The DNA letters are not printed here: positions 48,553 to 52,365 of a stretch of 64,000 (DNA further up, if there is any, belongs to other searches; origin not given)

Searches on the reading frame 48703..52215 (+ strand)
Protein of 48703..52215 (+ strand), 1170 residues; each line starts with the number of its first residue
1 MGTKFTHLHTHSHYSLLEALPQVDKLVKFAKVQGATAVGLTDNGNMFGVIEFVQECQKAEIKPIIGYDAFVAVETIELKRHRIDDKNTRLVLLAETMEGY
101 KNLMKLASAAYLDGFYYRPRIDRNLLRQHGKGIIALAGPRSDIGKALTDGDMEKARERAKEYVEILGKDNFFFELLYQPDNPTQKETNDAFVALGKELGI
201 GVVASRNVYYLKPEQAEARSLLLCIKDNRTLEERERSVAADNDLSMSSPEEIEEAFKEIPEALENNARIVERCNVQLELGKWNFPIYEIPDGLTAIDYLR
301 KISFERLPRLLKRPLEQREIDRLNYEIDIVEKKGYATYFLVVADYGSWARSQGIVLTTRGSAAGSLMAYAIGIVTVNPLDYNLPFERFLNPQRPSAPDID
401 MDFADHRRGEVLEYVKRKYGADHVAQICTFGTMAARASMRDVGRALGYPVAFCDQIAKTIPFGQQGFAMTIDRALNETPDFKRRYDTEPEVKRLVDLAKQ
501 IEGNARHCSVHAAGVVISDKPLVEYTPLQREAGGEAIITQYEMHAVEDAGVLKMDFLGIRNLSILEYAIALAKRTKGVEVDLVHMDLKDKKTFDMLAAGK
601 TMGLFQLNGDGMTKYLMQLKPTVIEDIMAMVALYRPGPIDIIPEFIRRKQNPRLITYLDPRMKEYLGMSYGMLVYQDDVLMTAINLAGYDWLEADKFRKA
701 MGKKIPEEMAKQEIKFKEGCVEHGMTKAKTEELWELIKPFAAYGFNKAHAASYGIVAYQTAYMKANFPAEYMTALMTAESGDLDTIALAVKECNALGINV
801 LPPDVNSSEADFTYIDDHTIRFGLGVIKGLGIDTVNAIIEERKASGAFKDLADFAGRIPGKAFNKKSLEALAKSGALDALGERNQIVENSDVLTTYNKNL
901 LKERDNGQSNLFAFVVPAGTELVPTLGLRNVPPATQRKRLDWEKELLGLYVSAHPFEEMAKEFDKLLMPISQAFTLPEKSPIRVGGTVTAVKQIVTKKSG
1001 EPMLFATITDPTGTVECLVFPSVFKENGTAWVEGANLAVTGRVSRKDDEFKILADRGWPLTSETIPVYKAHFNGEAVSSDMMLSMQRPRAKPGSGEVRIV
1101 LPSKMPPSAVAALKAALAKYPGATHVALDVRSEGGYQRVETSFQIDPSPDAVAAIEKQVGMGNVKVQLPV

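Call 11: find_related_loci(query=window:48703-52215:+, collection=genome_contigs, flank=10000)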
Query window:48703-52215:+ (1170 aa) in genome_contigs; peptide patterns used: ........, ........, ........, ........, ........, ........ (x = any residue, [..] = any of these).
600 stretches matched a pattern (row limit reached: there are more); 585 encode a relative of the query (tblastn E <= 1e-3); the best 80 are kept; 80 distinct loci.
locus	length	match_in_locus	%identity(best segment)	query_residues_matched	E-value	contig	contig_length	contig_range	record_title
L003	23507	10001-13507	94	1-1169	0e+0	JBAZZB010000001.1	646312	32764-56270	MAG: Patescibacteria group bacterium isolate SO_2017_GW1_96 NODE_66_length_646312_cov_1.892521_OW334_2017, whole genome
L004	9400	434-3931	87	4-1169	0e+0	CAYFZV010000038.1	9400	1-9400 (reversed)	MAG TPA_asm: uncultured Gammaproteobacteria bacterium isolate ERP113451_co1_105 genome assembly, contig: NODE_9136_lengt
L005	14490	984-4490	55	4-1166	0e+0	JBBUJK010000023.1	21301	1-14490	MAG: Patescibacteria group bacterium isolate H41-bin083_1 H41_bin083_1_000000000023, whole genome shotgun sequence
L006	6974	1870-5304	54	4-1155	0e+0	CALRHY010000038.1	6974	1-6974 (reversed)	MAG: Candidatus Uhrbacteria bacterium RIFOXYB12_FULL_58_10 isolate MaH-04nov19-253 genome assembly, contig: MaH-04nov19-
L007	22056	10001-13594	49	4-1167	0e+0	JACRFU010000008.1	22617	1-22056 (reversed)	MAG: Candidatus Magasanikbacteria bacterium isolate NC_groundwater_1733_Pr3_B-0.1um_45_36 SR-2_scaffold_141_189414, whol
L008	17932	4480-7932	51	3-1165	0e+0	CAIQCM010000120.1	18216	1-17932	uncultured bacterium isolate T8_bin-506 genome assembly, contig: bin-506:120/160, whole genome shotgun sequence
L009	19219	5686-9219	48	5-1164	0e+0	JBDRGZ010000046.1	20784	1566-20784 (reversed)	MAG: Patescibacteria group bacterium isolate MEGAHIT-group-1.476 k141_429007, whole genome shotgun sequence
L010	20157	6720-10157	49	5-1160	0e+0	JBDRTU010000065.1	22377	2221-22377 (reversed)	MAG: Patescibacteria group bacterium isolate MEGAHIT-group-3.98 k141_782304, whole genome shotgun sequence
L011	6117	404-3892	48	5-1167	0e+0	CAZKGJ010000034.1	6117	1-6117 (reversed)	MAG TPA_asm: uncultured Candidatus Saccharibacteria bacterium isolate SRP093762_co1_98 genome assembly, contig: NODE_705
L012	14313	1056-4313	51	4-1080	0e+0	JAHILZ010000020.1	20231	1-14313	MAG: Patescibacteria group bacterium isolate KR13_N2.mb.46 KR13_N2.mb.46_k141_72166, whole genome shotgun sequence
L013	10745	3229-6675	49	5-1157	0e+0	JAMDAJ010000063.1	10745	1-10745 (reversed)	MAG: Patescibacteria group bacterium isolate FK_Sedi_B_Bin.263 NODE_25395_length_10745_cov_2.20569, whole genome shotgun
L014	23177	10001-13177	52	4-1066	0e+0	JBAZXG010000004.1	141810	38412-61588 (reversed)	MAG: Patescibacteria group bacterium isolate SO_2017_GW1_50 NODE_866_length_141810_cov_1.598223_OW334_2017, whole genome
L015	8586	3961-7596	47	3-1146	0e+0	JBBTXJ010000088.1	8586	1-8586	MAG: Patescibacteria group bacterium isolate H51-bin222_1 H51_bin222_1_000000000088, whole genome shotgun sequence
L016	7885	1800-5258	49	3-1148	0e+0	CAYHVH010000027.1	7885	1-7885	MAG TPA_asm: uncultured Candidatus Saccharibacteria bacterium isolate ERP119705_co17_1026 genome assembly, contig: NODE_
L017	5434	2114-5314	52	1-1073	0e+0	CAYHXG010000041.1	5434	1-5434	MAG TPA_asm: uncultured Candidatus Saccharibacteria bacterium isolate ERP119705_co17_271 genome assembly, contig: NODE_2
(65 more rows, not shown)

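Call 24: search_protein_families(library=pfam, proteins=[L003:7669-9948:+, L003:6399-6803:+, L003:4570-6375:+], max_evalue=0.01)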
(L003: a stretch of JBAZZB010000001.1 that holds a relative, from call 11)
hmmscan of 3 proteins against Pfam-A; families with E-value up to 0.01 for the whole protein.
L003:7669-9948:+ (759 aa): 13 families
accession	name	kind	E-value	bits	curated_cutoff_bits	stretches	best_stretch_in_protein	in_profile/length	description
PF20720.3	nSTAND3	-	6.2e-51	172.6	27.2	1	171-331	1-155/155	Novel STAND NTPase 3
PF04471.18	Mrr_cat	-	1e-09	39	21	1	6-68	2-66/115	Restriction endonuclease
PF13238.12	AAA_18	-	9.1e-05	23.4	29.4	1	190-285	1-80/128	AAA domain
PF08433.16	KTI12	-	0.00012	22.1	22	0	190-228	4-40/271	Chromatin associated protein KTI12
PF04851.21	ResIII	-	0.00014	22.3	22.5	0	267-304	42-81/164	Type III restriction enzyme, res subunit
PF13401.12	AAA_22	-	0.0013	19.5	27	1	187-217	5-33/130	AAA domain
PF02562.22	PhoH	-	0.0023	17.9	27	1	180-230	12-62/205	PhoH-like protein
PF00004.35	AAA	-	0.0026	18.7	21.2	1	191-247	2-66/131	ATPase family associated with various cellular activities (AAA)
PF00931.28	NB-ARC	-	0.0035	17.1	23.5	1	185-226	16-58/248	NB-ARC domain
PF24883.2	NPHP3_N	-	0.004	17.8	24.8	0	172-223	7-58/164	Nephrocystin 3, N-terminal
PF05729.18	NACHT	-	0.0048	17.2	26.7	0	189-217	2-30/167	NACHT domain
PF13191.12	AAA_16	-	0.0052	17.7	32.6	0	188-216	25-56/167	AAA ATPase domain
PF13521.12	AAA_28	-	0.0077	16.9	27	0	190-219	2-30/164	AAA domain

L003:6399-6803:+ (134 aa): 1 family
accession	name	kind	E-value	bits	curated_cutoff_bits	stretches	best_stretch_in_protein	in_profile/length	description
PF08818.16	DUF1801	-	2.7e-08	34.6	27.2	1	22-111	4-84/85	Domain of unknown function (DU1801)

L003:4570-6375:+ (601 aa): 2 families
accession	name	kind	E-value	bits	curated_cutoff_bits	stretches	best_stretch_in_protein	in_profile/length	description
PF00933.27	Glyco_hydro_3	-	1.7e-74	251.6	27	1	67-384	1-315/316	Glycosyl hydrolase family 3 N terminal domain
PF01915.27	Glyco_hydro_3_C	-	2.1e-34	119.7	31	1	423-600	2-170/200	Glycosyl hydrolase family 3 C-terminal domain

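Call 48: search_protein_families(library=padloc, proteins=[L003:7669-9948:+], max_evalue=0.001)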
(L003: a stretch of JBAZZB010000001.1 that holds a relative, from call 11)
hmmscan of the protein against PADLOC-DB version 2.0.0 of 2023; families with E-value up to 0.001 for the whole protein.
L003:7669-9948:+ (759 aa): 5 families
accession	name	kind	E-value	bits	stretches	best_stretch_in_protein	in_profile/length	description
PDLC05079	PDC-S73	-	8.4e-151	502.3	1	1-756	1-721/752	-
PDLC02400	Aga_TIR-PNTD1-PNTD2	-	1.7e-38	130.3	1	1-155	1-156/639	Class I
PDLC02416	Aga_REase-TIR-PNTD1-PNTD2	-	4.2e-24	83.1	1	1-179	1-167/572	Class I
PDLC04140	mad8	-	3.8e-06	24.6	1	180-318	19-144/314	mads_8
PDLC02911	VakA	-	0.00025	19.6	0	188-255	3-68/163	-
